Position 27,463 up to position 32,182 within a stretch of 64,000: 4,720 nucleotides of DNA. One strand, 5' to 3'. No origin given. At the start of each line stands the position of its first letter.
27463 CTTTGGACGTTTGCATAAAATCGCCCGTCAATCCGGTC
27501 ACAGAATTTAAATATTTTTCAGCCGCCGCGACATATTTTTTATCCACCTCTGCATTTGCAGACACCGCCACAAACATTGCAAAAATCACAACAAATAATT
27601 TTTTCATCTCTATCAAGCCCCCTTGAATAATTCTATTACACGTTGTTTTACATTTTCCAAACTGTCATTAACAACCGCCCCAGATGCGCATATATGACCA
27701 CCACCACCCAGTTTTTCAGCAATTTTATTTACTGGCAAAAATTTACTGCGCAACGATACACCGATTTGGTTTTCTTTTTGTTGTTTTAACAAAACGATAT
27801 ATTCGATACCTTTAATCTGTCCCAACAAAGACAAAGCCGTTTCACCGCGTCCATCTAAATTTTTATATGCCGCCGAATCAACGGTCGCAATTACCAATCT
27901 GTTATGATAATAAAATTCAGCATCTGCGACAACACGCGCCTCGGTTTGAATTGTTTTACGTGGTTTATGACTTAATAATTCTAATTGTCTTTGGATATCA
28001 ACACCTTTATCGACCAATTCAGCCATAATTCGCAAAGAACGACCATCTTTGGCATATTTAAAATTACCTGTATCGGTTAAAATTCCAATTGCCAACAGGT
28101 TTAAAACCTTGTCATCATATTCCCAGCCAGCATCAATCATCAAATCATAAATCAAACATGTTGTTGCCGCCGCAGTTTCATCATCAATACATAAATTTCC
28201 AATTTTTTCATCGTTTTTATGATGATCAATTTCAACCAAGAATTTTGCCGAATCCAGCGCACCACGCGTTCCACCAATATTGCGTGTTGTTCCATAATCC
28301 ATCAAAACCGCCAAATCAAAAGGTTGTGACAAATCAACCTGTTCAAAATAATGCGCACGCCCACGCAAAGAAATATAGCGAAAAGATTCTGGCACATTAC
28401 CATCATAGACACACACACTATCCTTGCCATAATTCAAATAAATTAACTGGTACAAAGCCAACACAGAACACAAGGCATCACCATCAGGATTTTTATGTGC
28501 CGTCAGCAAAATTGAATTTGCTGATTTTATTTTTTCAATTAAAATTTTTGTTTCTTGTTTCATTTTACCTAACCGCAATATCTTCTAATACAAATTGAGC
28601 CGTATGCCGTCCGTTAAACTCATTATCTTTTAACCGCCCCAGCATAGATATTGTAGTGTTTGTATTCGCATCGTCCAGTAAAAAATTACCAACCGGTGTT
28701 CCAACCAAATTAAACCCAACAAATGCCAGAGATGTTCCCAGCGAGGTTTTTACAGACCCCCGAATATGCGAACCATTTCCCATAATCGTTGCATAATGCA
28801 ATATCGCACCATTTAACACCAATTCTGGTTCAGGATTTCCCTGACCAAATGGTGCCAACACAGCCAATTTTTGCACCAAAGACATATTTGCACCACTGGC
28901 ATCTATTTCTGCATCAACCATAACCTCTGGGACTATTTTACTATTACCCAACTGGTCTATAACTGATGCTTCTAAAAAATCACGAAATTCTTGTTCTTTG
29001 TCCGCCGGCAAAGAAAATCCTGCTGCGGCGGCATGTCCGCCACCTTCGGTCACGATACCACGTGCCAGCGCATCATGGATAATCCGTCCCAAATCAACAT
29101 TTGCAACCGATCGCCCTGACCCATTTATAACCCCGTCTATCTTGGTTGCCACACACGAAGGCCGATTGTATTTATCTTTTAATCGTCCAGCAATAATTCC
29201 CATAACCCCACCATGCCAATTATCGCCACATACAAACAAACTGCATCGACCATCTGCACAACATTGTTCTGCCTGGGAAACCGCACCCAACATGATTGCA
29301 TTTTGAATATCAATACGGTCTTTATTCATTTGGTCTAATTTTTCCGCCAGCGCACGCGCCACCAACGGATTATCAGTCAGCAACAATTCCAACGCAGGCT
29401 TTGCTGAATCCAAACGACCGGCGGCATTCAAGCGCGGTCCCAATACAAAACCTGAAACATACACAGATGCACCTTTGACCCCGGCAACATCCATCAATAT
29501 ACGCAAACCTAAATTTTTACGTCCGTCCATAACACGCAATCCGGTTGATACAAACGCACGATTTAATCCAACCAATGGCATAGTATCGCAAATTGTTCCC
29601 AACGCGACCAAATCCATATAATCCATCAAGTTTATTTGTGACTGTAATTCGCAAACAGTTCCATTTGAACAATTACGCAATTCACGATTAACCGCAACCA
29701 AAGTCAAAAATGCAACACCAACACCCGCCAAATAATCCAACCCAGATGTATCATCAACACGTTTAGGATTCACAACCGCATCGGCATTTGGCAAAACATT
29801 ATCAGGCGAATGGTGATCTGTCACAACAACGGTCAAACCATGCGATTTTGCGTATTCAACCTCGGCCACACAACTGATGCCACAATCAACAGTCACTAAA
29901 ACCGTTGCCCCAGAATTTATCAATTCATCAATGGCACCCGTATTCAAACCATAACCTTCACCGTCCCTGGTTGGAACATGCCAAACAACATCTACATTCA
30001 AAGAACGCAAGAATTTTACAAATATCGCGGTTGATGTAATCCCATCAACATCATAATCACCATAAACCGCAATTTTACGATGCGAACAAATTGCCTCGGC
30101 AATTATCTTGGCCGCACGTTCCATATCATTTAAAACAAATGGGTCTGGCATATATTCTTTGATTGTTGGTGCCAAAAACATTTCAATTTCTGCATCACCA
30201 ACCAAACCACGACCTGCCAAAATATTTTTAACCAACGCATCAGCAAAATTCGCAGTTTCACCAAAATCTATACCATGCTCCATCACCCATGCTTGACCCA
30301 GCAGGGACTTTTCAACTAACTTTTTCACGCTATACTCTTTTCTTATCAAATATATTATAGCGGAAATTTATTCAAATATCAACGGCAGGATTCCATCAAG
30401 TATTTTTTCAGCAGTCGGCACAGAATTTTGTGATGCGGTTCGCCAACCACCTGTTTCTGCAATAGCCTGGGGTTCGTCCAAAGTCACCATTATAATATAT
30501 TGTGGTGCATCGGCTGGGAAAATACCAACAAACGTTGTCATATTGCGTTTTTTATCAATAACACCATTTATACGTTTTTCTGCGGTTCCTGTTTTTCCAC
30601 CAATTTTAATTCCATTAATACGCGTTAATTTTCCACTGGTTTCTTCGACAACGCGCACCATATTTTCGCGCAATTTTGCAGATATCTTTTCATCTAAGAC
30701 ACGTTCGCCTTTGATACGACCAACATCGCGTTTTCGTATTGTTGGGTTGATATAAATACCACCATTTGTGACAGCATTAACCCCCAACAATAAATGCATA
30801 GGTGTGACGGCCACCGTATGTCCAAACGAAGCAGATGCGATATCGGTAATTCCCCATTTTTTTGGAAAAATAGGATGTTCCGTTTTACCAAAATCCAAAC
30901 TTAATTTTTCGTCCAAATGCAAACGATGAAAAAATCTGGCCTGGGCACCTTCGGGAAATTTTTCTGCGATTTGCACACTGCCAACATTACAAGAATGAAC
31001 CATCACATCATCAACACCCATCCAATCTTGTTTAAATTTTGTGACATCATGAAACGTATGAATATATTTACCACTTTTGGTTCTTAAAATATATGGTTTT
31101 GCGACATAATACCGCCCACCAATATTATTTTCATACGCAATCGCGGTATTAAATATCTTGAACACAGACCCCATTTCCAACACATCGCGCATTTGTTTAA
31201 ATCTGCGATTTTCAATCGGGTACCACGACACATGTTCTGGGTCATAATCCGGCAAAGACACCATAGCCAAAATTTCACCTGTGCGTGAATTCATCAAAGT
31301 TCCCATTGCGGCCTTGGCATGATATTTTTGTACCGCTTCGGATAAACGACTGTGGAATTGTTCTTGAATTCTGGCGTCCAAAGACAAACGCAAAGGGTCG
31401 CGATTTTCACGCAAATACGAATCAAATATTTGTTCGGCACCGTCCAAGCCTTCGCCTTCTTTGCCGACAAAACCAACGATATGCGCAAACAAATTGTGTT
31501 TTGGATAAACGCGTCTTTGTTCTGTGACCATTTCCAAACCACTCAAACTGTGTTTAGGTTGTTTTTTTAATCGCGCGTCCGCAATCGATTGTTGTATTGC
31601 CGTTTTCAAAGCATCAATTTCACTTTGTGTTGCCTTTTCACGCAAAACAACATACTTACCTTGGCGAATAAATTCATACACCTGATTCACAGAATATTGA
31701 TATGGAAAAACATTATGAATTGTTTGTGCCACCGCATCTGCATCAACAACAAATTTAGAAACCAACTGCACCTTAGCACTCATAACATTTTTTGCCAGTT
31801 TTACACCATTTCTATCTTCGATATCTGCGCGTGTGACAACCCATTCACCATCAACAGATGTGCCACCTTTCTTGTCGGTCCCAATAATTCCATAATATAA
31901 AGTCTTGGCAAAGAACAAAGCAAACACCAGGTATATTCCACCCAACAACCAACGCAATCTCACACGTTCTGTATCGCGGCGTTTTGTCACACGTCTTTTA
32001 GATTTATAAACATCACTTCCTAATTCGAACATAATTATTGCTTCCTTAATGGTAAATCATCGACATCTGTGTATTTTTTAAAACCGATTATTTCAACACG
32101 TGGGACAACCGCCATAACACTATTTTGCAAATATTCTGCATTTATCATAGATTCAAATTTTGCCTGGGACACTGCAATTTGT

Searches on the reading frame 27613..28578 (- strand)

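Call 60: search_protein_families(library=pfam, proteins=[window:27613-28578:-], max_evalue=0.00001)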
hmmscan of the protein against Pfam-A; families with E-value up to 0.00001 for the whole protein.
window:27613-28578:- (321 aa): 2 families
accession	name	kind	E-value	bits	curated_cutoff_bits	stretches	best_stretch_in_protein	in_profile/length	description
PF01368.27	DHH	-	1.7e-14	54.6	28.1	1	23-166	2-125/125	DHH family, N-terminal domain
PF02272.25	DHHA1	-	2.1e-10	41.4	25.9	1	247-318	20-100/102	DHHA1 domain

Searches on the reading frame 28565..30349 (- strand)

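Call 60: search_protein_families(library=pfam, proteins=[window:28565-30349:-], max_evalue=0.00001)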
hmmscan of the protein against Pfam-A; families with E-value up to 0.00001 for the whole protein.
window:28565-30349:- (594 aa): 3 families
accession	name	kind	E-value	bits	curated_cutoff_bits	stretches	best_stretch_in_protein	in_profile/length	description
PF01368.27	DHH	-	5.2e-24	85.3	28.1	1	92-251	1-124/125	DHH family, N-terminal domain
PF17768.7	RecJ_OB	-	3.2e-18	66.2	27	1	478-590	1-107/107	RecJ OB domain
PF02272.25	DHHA1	-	1.2e-15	58.2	25.9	1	374-462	9-99/102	DHHA1 domain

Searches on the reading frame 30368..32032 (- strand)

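Call 60: search_protein_families(library=pfam, proteins=[window:30368-32032:-], max_evalue=0.00001)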
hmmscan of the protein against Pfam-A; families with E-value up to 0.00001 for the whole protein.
window:30368-32032:- (554 aa): 2 families
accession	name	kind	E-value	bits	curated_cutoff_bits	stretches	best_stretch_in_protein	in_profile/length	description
PF00905.27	Transpeptidase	-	1.2e-47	163.1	22.1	1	245-528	4-283/299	Penicillin binding protein transpeptidase domain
PF03717.20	PBP_dimer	-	7.7e-12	46.4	24.4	1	66-192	4-126/180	Penicillin-binding Protein dimerisation domain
